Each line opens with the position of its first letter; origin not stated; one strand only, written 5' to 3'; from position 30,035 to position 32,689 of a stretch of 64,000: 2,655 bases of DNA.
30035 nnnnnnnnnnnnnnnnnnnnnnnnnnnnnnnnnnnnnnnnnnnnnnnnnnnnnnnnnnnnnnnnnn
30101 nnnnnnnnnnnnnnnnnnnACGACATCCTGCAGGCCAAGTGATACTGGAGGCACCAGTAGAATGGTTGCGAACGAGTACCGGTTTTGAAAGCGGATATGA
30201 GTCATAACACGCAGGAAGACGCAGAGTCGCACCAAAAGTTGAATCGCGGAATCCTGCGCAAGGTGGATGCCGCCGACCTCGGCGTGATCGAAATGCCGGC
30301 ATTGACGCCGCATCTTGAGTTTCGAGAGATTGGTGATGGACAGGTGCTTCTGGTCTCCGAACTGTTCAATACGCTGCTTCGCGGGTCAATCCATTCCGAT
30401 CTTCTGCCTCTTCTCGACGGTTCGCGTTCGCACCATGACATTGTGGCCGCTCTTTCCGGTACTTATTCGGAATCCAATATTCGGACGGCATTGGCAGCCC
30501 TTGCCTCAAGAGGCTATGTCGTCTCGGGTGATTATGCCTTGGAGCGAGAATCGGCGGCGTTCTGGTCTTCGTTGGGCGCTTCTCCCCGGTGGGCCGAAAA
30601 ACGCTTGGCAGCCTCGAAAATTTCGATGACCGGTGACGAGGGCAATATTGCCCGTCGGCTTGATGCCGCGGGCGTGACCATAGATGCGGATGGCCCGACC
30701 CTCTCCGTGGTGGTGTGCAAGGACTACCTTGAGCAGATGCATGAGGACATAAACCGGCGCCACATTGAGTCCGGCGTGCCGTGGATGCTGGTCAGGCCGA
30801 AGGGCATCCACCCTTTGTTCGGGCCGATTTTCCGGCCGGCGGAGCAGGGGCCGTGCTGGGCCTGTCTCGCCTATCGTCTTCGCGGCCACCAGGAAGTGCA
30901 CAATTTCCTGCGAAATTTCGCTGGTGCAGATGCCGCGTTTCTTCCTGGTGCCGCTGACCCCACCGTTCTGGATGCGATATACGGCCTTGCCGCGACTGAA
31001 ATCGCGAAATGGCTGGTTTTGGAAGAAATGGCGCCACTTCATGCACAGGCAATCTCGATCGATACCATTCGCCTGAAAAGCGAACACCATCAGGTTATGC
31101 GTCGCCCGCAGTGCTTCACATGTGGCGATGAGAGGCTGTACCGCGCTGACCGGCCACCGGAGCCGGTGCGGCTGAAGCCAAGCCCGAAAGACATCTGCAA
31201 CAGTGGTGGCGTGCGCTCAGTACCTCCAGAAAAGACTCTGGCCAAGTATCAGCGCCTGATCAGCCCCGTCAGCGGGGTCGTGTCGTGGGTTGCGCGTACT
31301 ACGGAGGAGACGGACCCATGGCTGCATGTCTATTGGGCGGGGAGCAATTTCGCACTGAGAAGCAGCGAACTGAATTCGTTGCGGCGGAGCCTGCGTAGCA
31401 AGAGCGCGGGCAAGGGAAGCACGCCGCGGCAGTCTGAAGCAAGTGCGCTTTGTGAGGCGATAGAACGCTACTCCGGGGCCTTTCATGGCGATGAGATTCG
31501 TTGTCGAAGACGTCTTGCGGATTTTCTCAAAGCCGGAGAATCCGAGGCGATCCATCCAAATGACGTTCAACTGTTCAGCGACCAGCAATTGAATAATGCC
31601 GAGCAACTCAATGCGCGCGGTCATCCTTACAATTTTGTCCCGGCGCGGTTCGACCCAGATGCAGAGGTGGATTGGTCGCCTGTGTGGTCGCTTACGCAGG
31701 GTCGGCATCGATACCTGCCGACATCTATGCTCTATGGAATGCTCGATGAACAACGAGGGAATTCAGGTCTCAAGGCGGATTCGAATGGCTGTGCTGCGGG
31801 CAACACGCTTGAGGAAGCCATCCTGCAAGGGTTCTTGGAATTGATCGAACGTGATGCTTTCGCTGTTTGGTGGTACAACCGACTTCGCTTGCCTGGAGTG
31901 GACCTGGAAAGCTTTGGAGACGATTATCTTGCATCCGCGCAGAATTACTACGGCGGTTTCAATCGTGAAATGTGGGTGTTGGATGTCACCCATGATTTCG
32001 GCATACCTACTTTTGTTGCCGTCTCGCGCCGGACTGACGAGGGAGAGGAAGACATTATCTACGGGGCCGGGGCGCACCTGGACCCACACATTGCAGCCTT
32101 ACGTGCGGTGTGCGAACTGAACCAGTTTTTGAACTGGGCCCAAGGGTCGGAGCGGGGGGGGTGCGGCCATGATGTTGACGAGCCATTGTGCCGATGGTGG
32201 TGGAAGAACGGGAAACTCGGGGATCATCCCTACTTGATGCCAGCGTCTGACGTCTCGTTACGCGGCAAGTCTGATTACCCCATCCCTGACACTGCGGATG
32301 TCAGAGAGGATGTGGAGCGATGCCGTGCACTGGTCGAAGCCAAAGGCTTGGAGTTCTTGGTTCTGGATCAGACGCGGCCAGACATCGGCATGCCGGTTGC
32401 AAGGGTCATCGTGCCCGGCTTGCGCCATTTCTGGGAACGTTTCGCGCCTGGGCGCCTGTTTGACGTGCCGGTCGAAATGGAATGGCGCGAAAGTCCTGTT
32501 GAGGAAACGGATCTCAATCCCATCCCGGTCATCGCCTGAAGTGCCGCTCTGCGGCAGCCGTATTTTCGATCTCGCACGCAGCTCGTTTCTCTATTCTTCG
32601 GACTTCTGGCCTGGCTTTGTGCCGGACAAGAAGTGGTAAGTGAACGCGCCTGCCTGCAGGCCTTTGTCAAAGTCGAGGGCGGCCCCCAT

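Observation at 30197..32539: Fused E1-YcaO heterocyclase with no cognate FMN dehydrogenase nearby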

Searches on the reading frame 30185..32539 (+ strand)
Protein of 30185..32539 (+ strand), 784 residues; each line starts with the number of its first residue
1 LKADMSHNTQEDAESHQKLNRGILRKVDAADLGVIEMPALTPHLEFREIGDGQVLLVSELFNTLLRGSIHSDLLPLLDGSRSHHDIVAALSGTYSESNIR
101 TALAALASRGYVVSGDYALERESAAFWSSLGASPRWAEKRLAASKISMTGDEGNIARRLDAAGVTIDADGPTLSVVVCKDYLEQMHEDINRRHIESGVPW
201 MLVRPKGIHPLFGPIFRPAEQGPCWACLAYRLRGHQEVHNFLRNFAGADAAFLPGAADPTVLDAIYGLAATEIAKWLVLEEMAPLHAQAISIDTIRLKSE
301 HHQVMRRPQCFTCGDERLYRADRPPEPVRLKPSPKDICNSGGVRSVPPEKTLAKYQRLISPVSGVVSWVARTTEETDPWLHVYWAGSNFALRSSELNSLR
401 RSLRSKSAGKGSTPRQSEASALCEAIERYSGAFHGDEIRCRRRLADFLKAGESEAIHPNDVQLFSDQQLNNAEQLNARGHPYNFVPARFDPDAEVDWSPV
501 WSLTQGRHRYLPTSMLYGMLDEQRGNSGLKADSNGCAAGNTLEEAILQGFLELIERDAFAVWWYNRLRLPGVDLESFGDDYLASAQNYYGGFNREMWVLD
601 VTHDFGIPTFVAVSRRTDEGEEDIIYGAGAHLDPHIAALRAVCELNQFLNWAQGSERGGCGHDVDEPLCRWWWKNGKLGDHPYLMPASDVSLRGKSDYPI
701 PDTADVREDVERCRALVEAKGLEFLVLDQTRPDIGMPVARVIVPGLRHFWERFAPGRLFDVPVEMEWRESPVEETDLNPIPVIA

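Call 3: search_protein_families(library=pfam, proteins=[window:30185-32539:+], max_evalue=0.01)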
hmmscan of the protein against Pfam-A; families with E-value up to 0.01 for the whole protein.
window:30185-32539:+ (784 aa): 2 families
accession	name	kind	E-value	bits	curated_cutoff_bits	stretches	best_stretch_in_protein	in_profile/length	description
PF02624.21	YcaO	-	2.9e-96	323.1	25.7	1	408-747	1-325/325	YcaO cyclodehydratase, ATP-ad Mg2+-binding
PF21084.3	DUF4423_like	-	2.5e-06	28.1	24.1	1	41-112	3-74/76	Winged Helix-turn-helix domain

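Call 5: search_protein_families(library=ncbifam, proteins=[window:30185-32539:+], max_evalue=0.01)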
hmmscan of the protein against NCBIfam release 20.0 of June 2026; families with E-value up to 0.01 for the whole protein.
window:30185-32539:+ (784 aa): 5 families
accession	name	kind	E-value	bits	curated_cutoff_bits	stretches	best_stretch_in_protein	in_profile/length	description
TIGR03604.1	TOMM_cyclo_SagD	subfamily_domain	2.4e-82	276.8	219.25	1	409-781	1-373/377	thiazole/oxazole-forming peptide maturase, SagD family component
TIGR03266.1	methan_mark_1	equivalog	4.6e-39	134.5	365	1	407-749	55-365/376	YcaO-related McrA-glycine thioamidation protein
TIGR03882.1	cyclo_dehyd_2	equivalog_domain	2.3e-38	132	36.9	1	199-366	2-164/164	TOMM precursor leader peptide-binding protein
TIGR00702.1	TIGR00702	domain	6.9e-27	94.5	75.65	1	406-747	50-365/377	YcaO-type kinase domain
NF040716.1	YcaO_for_S12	equivalog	0.00015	20.3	700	1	407-569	55-213/571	30S ribosomal protein S12 methylthiotransferase accessory factor YcaO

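Call 11: find_homologous_proteins(query=window:30197-32539:+, max_evalue=1e-20)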
Query window:30197-32539:+ (780 aa): 2493 proteins with E <= 1e-20 among 8000 candidates; the best 120 are listed.
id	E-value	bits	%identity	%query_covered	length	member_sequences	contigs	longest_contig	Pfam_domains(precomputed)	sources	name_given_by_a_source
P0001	0.0e+0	1827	100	100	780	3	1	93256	PF21084.3,PF02624.22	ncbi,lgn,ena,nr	ncbi:MAG: TOMM precursor leader peptide-binding protein [Gammaproteobacteria bacterium]|nr:TOMM prec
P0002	0.0e+0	1568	85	100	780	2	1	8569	PF02624.22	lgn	-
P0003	0.0e+0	1487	80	100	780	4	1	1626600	PF02624.22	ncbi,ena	-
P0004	0.0e+0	1470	78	100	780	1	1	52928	PF02624.22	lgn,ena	-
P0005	0.0e+0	1454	79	100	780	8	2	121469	PF02624.22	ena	-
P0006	0.0e+0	1452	78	100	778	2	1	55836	PF21084.3,PF02624.22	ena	-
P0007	0.0e+0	1438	78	100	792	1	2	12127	PF21084.3,PF02624.22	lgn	-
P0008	0.0e+0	1436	78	100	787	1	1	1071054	PF02624.22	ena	-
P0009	0.0e+0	1419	77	100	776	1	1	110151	PF02624.22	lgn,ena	-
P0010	0.0e+0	1410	75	100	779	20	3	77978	PF21084.3,PF02624.22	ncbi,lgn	-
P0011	0.0e+0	1394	75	100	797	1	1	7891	PF21084.3,PF02624.22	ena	-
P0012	0.0e+0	1390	75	100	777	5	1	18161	PF02624.22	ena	-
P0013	0.0e+0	1381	75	100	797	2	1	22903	PF21084.3,PF02624.22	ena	-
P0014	0.0e+0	1368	74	100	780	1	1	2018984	PF02624.22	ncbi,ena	-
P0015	0.0e+0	1362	73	100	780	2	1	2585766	PF21084.3,PF02624.22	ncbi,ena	-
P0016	0.0e+0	1358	73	100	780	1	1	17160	PF02624.22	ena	-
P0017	0.0e+0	1358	72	100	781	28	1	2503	PF21084.3,PF02624.22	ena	-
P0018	0.0e+0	1355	73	100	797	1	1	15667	PF21084.3,PF02624.22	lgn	-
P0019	0.0e+0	1355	73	99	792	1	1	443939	PF21084.3,PF02624.22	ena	-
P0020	0.0e+0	1353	73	99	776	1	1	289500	PF21084.3,PF02624.22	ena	-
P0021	0.0e+0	1353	73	100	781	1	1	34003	PF21084.3,PF02624.22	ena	-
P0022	0.0e+0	1350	72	99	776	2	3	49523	PF02624.22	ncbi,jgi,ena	-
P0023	0.0e+0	1350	72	99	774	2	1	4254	PF21084.3,PF02624.22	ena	-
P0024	0.0e+0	1345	73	100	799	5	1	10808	PF21084.3,PF02624.22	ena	-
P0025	0.0e+0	1344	73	98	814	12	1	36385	PF21084.3,PF02624.22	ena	-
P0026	0.0e+0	1343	74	98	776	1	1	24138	PF21084.3,PF02624.22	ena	-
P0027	0.0e+0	1342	72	100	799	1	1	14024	PF21084.3,PF02624.22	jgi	-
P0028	0.0e+0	1336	73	98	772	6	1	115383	PF21084.3,PF02624.22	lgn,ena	-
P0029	0.0e+0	1336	73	98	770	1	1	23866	PF21084.3,PF02624.22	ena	-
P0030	0.0e+0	1335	73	98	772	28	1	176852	PF21084.3,PF02624.22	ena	-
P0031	0.0e+0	1332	73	98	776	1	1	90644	PF21084.3,PF02624.22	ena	-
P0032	0.0e+0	1330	73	98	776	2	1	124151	PF21084.3,PF02624.22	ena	-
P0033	0.0e+0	1329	74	98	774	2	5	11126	PF02624.22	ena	-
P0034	0.0e+0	1327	72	98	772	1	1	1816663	PF21084.3,PF02624.22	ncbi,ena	-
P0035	0.0e+0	1327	72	99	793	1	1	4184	PF21084.3,PF02624.22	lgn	-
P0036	0.0e+0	1325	73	98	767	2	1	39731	PF02624.22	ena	-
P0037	0.0e+0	1324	72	98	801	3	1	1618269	PF21084.3,PF02624.22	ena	-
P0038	0.0e+0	1323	72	98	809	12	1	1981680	PF02624.22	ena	-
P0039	0.0e+0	1315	73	99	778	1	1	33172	PF02624.22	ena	-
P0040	0.0e+0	1315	73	98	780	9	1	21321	PF02624.22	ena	-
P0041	0.0e+0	1312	73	98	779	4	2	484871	PF21084.3,PF02624.22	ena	-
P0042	0.0e+0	1309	73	96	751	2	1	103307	PF21084.3,PF02624.22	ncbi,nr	ncbi:MAG: TOMM precursor leader peptide-binding protein [Proteobacteria bacterium]|nr:TOMM precursor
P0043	0.0e+0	1304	72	98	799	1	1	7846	PF02624.22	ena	-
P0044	0.0e+0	1303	71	98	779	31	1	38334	PF21084.3,PF02624.22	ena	-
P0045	0.0e+0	1303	72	98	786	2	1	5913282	PF02624.22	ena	-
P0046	0.0e+0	1301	71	98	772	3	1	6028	PF21084.3,PF02624.22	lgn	-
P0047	0.0e+0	1300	71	98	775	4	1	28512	PF02624.22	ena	-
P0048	0.0e+0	1298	72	98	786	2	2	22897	PF02624.22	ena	-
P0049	0.0e+0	1297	71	98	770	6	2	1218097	PF21084.3,PF02624.22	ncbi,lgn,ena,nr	ncbi:MAG: TOMM precursor leader peptide-binding protein [Gammaproteobacteria bacterium]|nr:TOMM prec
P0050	0.0e+0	1297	71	98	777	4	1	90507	PF02624.22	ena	-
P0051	0.0e+0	1296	71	98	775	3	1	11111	PF02624.22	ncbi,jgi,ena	-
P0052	0.0e+0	1296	74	96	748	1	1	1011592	PF21084.3,PF02624.22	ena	-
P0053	0.0e+0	1296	70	99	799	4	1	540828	PF02624.22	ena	-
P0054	0.0e+0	1292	72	99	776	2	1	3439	PF21084.3,PF02624.22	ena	-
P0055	0.0e+0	1292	71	98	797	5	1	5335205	PF21084.3,PF02624.22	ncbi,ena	-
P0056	0.0e+0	1291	71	99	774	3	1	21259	PF02624.22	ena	-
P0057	0.0e+0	1289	72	98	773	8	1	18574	PF21084.3,PF02624.22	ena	-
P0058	0.0e+0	1289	70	100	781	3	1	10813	PF02624.22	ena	-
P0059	0.0e+0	1289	71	98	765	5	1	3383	PF21084.3,PF02624.22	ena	-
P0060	0.0e+0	1289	71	98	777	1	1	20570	PF21084.3,PF02624.22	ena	-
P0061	0.0e+0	1288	72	98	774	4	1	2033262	PF21084.3,PF02624.22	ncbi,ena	-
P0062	0.0e+0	1288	70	99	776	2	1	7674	PF02624.22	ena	-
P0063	0.0e+0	1287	71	98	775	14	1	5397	PF02624.22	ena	-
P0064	0.0e+0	1287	72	98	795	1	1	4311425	PF21084.3,PF02624.22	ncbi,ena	-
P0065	0.0e+0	1285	72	97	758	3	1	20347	PF02624.22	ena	-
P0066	0.0e+0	1285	72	98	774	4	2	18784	PF21084.3,PF02624.22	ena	-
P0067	0.0e+0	1285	70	97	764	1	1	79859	PF21084.3,PF02624.22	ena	-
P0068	0.0e+0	1284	69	98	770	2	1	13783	PF02624.22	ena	-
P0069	0.0e+0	1283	71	99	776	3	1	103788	PF21084.3,PF02624.22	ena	-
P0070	0.0e+0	1283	70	99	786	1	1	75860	PF21084.3,PF02624.22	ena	-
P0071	0.0e+0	1283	70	98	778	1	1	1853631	PF21084.3,PF02624.22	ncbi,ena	-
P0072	0.0e+0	1282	70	99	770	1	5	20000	PF21084.3,PF02624.22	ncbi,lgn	-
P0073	0.0e+0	1281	71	98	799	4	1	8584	PF02624.22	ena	-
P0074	0.0e+0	1281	70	98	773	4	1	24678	PF21084.3,PF02624.22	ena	-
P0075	0.0e+0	1280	70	100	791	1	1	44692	PF21084.3,PF02624.22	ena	-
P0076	0.0e+0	1280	70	99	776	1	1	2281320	PF02624.22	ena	-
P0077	0.0e+0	1279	70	99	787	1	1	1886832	PF02624.22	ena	-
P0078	0.0e+0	1278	71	99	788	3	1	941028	PF02624.22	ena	-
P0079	0.0e+0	1277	71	99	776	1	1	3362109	PF02624.22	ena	-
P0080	0.0e+0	1276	71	98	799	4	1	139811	PF02624.22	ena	-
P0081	0.0e+0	1275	70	98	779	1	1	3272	PF21084.3,PF02624.22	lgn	-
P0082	0.0e+0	1275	70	98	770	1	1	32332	PF21084.3,PF02624.22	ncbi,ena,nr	ncbi:MAG: TOMM precursor leader peptide-binding protein [Gammaproteobacteria bacterium]|nr:TOMM prec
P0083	0.0e+0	1275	70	99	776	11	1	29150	PF21084.3,PF02624.22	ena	-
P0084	0.0e+0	1275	69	99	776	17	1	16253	PF21084.3,PF02624.22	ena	-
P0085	0.0e+0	1275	69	98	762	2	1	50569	PF21084.3,PF02624.22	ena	-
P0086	0.0e+0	1274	68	99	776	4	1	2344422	PF02624.22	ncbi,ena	-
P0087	0.0e+0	1273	69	99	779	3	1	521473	PF21084.3,PF02624.22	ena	-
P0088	0.0e+0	1273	71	98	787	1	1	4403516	PF21084.3,PF02624.22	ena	-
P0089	0.0e+0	1273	70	98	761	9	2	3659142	PF21084.3,PF02624.22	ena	-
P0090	0.0e+0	1273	70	100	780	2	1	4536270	PF02624.22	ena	-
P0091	0.0e+0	1272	70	98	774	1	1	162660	PF21084.3,PF02624.22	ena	-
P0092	0.0e+0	1272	70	99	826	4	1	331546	PF21084.3,PF02624.22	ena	-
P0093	0.0e+0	1272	70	98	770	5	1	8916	PF21084.3,PF02624.22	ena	-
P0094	0.0e+0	1272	69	100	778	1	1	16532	PF02624.22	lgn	-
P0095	0.0e+0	1272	71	98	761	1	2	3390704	PF02624.22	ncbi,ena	-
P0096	0.0e+0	1272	70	98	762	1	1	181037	PF21084.3,PF02624.22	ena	-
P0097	0.0e+0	1271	70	100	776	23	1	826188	PF21084.3,PF02624.22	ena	-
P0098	0.0e+0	1270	70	98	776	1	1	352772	PF21084.3,PF02624.22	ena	-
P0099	0.0e+0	1270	70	99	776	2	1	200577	PF02624.22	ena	-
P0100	0.0e+0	1269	71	99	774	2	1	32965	PF21084.3,PF02624.22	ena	-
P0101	0.0e+0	1269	70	99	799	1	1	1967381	PF02624.22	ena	-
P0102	0.0e+0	1269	71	98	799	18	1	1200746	PF02624.22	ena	-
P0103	0.0e+0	1268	69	99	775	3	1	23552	PF02624.22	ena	-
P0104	0.0e+0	1267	71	98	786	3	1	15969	PF02624.22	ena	-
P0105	0.0e+0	1267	71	98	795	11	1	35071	PF21084.3,PF02624.22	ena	-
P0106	0.0e+0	1267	71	98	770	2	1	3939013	PF02624.22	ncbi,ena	-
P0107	0.0e+0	1266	70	100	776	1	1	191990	PF21084.3,PF02624.22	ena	-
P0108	0.0e+0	1266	70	99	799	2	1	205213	PF02624.22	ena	-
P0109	0.0e+0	1264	70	98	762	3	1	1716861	PF02624.22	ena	-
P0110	0.0e+0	1264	70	98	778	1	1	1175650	PF21084.3,PF02624.22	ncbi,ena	-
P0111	0.0e+0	1263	70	98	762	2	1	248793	PF21084.3,PF02624.22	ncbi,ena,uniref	ncbi:TOMM precursor leader peptide-binding protein [Candidatus Palauibacter sp.]|uniref:TOMM precurs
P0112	0.0e+0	1262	70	98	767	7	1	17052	PF21084.3,PF02624.22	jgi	-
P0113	0.0e+0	1261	70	98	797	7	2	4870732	PF02624.22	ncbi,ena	-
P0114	0.0e+0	1261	71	97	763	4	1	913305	PF02624.22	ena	-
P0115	0.0e+0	1260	70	98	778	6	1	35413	PF21084.3,PF02624.22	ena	-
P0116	0.0e+0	1260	70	98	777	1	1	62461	PF21084.3,PF02624.22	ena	-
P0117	0.0e+0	1260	71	98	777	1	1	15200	PF21084.3,PF02624.22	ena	-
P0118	0.0e+0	1260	73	96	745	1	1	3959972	PF21084.3,PF02624.22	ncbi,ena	-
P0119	0.0e+0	1260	71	98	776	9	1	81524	PF21084.3,PF02624.22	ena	-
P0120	0.0e+0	1259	70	100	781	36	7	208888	PF02624.22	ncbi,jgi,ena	-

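Call 12: find_encoding_contigs(protein=P0111, flank=10000, max_places=2)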
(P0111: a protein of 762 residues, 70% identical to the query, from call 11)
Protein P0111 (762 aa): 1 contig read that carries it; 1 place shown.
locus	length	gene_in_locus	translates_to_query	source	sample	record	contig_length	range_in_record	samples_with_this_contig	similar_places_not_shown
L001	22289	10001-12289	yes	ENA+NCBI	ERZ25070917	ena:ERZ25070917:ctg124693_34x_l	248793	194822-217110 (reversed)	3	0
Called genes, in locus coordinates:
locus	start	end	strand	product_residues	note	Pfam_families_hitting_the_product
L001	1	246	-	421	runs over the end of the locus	PF13433:Peripla_BP_5, PF13458:Peripla_BP_6, PF01094:ANF_receptor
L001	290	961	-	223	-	PF13468:Glyoxalase_3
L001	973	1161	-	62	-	-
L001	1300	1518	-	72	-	-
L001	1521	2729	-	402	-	PF00291:PALP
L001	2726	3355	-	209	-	PF00697:PRAI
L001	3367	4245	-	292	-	PF00218:IGPS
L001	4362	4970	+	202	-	PF01726:LexA_DNA_bind, PF00717:Peptidase_S24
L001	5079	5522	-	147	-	-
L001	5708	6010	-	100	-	-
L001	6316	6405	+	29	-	-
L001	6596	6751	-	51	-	-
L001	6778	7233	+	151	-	PF07510:GmrSD_C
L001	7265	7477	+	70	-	-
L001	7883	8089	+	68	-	PF00872:Transposase_mut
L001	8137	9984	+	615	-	PF00872:Transposase_mut, PF01565:FAD_binding_4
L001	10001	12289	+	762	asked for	PF21084:WHD_DUF4423_like (weak), PF02624:YcaO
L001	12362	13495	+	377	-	-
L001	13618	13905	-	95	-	PF27793:RNP_Burkhold (faint), PF02979:NHase_alpha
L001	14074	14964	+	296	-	-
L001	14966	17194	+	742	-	PF03412:Peptidase_C39, PF00664:ABC_membrane, PF00005:ABC_tran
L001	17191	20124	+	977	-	PF00664:ABC_membrane (weak), PF00005:ABC_tran, PF13191:AAA_16 (weak)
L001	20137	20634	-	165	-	PF00873:ACR_tran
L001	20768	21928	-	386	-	PF00589:Phage_integrase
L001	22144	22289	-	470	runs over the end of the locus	PF08867:FRG, PF07719:TPR_2 (faint), PF13414:TPR_11 (faint), PF13424:TPR_12 (weak), PF13432:TPR_16 (weak), PF00515:TPR_1 (faint), PF13181:TPR_8 (faint)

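Call 13: find_encoding_contigs(protein=P0045, flank=10000, max_places=2)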
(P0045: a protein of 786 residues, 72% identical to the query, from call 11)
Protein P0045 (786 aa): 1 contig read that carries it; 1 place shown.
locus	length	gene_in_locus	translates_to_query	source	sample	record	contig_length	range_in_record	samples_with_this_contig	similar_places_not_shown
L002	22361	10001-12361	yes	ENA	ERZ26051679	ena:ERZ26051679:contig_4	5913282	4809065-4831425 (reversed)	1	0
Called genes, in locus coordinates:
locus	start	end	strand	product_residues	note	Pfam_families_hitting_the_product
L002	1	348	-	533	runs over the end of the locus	PF00732:GMC_oxred_N, PF00890:FAD_binding_2 (faint), PF05199:GMC_oxred_C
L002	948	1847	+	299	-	PF00294:PfkB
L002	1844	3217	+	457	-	PF02952:Fucose_iso_C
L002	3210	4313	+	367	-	PF01408:GFO_IDH_MocA, PF02894:GFO_IDH_MocA_C, PF22725:GFO_IDH_MocA_C3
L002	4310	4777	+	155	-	PF04073:tRNA_edit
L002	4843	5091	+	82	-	-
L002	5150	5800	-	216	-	PF01323:DSBA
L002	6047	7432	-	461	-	PF01875:Memo, PF01871:AMMECR1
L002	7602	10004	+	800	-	PF00487:FA_desaturase, PF03710:GlnE (faint)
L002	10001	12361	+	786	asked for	PF02624:YcaO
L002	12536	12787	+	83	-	PF27793:RNP_Burkhold (faint), PF02979:NHase_alpha (weak)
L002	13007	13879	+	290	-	PF07044:DUF1329 (weak), PF17131:TP_0789-like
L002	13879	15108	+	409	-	PF06980:DUF1302 (faint)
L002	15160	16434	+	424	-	PF04820:Trp_halogenase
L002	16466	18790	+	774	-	PF03176:MMPL, PF00873:ACR_tran (faint), PF02460:Patched (weak), PF12349:Sterol-sensing, PF03176:MMPL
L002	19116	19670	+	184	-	-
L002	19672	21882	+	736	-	PF03412:Peptidase_C39, PF00664:ABC_membrane, PF00005:ABC_tran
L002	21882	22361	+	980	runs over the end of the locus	PF00664:ABC_membrane, PF00005:ABC_tran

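Call 14: find_encoding_contigs(protein=P0003, flank=10000, max_places=2)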
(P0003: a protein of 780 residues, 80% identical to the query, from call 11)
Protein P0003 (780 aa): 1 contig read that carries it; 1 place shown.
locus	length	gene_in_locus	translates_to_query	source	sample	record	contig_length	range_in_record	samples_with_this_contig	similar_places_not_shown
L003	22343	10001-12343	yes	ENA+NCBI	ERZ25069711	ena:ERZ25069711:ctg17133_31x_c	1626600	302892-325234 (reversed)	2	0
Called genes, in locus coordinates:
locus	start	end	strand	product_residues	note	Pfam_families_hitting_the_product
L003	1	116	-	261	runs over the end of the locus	PF01026:TatD_DNase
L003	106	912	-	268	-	PF17773:UPF0176_N, PF00581:Rhodanese, PF12368:Rhodanese_C (weak)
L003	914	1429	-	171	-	PF07977:FabA, PF22818:ApeI-like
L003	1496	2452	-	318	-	PF00376:MerR (weak), PF13411:MerR_1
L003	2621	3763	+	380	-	PF00487:FA_desaturase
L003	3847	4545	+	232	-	-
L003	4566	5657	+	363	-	PF00817:IMS, PF11798:IMS_HHH (weak), PF21999:IMS_HHH_1 (weak), PF11799:IMS_C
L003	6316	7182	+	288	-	PF01494:FAD_binding_3, PF22578:GGR_cat (faint)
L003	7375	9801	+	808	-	PF00487:FA_desaturase, PF03710:GlnE (weak)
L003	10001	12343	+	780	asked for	PF02624:YcaO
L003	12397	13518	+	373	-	-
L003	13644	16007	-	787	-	PF03176:MMPL, PF02460:Patched (faint), PF12349:Sterol-sensing, PF03176:MMPL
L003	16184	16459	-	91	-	PF02979:NHase_alpha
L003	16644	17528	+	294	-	-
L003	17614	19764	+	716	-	PF03412:Peptidase_C39, PF00664:ABC_membrane, PF00005:ABC_tran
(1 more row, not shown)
